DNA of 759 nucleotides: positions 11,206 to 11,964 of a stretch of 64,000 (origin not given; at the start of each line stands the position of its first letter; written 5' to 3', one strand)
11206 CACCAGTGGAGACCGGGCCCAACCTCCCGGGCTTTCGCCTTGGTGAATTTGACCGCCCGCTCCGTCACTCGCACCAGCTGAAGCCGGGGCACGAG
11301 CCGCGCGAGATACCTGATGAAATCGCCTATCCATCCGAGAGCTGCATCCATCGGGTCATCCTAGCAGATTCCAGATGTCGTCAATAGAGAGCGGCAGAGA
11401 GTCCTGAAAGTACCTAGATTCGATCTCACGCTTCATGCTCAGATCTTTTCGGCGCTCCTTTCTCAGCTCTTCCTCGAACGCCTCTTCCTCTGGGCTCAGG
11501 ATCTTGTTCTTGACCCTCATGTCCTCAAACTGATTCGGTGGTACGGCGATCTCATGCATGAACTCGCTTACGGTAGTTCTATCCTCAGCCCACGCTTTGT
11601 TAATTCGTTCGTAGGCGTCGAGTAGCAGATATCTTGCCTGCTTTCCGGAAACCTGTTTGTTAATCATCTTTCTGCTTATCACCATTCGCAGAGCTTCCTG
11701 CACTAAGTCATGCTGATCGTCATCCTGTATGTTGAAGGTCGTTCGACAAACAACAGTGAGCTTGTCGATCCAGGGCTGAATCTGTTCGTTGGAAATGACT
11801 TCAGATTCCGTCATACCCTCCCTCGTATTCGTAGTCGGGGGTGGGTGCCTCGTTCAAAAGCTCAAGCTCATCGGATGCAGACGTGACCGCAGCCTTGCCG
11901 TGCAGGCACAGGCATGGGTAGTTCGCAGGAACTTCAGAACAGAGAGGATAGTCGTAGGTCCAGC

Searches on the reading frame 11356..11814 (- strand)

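Call 3: search_protein_families(library=pfam, proteins=[window:11356-11814:-], max_evalue=0.1)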
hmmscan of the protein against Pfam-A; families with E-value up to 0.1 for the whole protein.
window:11356-11814:- (152 aa): 2 families
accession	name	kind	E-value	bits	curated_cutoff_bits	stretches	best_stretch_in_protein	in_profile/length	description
PF24237.1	INO80E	-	0.015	16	27.8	1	96-130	6-40/48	INO80 complex subunit E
PF18460.6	HetR_C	-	0.081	13.3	27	0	67-98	15-46/79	Heterocyst differentiation regulator C-terminal Hood domain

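Call 65: search_protein_families(library=phrogs, proteins=[window:11356-11814:-], max_evalue=0.01)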
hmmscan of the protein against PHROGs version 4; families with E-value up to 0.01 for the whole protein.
window:11356-11814:- (152 aa): 0 families
